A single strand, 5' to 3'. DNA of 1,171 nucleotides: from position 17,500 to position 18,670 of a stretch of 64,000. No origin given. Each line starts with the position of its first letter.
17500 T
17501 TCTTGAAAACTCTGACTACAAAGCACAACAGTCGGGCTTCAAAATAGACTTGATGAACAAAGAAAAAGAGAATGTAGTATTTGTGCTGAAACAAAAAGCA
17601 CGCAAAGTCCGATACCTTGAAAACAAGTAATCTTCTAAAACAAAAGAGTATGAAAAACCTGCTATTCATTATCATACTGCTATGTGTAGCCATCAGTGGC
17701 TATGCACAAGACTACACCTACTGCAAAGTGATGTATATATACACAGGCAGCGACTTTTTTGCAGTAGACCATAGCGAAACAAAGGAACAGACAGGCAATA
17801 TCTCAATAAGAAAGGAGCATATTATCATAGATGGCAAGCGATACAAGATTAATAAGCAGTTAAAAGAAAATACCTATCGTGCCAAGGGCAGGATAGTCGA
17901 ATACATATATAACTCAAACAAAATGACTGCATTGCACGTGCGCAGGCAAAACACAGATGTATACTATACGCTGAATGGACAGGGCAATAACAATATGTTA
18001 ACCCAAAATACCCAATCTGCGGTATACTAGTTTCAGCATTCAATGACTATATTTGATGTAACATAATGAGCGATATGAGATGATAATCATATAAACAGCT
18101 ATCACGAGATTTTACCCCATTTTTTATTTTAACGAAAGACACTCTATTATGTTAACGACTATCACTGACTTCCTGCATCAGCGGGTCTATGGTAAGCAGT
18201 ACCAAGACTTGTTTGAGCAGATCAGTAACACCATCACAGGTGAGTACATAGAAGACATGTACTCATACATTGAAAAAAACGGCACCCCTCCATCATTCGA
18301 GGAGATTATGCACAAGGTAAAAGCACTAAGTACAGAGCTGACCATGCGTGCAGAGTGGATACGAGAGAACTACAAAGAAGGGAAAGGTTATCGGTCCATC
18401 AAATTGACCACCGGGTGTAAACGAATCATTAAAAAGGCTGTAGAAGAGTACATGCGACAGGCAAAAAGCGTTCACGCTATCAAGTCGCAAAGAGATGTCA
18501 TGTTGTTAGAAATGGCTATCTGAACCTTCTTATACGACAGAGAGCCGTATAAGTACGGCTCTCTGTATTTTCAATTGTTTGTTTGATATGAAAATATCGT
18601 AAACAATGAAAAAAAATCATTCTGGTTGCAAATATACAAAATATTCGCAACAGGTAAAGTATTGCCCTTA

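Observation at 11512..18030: Candidate chaperone-usher-like (Csu/SCPU-like) fibre locus built from a pilin-like family I cannot name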

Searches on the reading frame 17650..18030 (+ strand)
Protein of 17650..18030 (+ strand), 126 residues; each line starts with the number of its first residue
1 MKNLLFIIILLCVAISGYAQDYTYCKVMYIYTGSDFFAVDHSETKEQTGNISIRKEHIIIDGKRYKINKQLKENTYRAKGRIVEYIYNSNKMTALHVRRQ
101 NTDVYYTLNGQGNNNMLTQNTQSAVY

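Call 4: search_protein_families(library=pfam, proteins=[window:17650-18030:+], max_evalue=1)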
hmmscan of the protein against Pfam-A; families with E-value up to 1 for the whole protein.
window:17650-18030:+ (126 aa): 2 families
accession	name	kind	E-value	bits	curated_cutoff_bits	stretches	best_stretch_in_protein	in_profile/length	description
PF16319.10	SGBP_BT4661-like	-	0.0035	15.9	28.8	1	39-91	297-348/731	Surface glycan binding protein BT4661-like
PF14481.13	Fimbrial_PilY2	-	0.16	12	25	1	44-74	4-37/75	Type 4 fimbrial biogenesis protein PilY2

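Call 5: search_protein_families(library=ncbifam, proteins=[window:17650-18030:+], max_evalue=1)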
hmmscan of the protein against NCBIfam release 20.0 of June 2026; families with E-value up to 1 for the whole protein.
window:17650-18030:+ (126 aa): 1 family
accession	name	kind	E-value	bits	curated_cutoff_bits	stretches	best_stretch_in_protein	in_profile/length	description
NF011829.0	PRK15301.1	equivalog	0.016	14.6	226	1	47-99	93-147/189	hypothetical protein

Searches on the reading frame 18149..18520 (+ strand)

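Call 66: search_protein_families(library=pfam, proteins=[window:18149-18520:+], max_evalue=1)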
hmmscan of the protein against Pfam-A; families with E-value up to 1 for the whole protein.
window:18149-18520:+ (124 aa): 5 families
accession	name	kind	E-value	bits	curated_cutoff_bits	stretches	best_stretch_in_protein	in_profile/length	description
PF01726.22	LexA_DNA_bind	-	0.0048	17.1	23.7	1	38-62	16-40/65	LexA DNA binding domain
PF07742.17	BTG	-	0.01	15.9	23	1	66-110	42-88/117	BTG family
PF09840.14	DUF2067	-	0.026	14.6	24.9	1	19-91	10-78/187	Uncharacterized protein conserved in archaea (DUF2067)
PF02812.23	ELFV_dehydrog_N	-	0.081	13.1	25.3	1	54-118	47-109/129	Glu/Leu/Phe/Val dehydrogenase, dimerisation domain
PF23702.2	ARM_ECM29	-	0.083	12.9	27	1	17-119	47-146/212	ECM29, ARM-like repeats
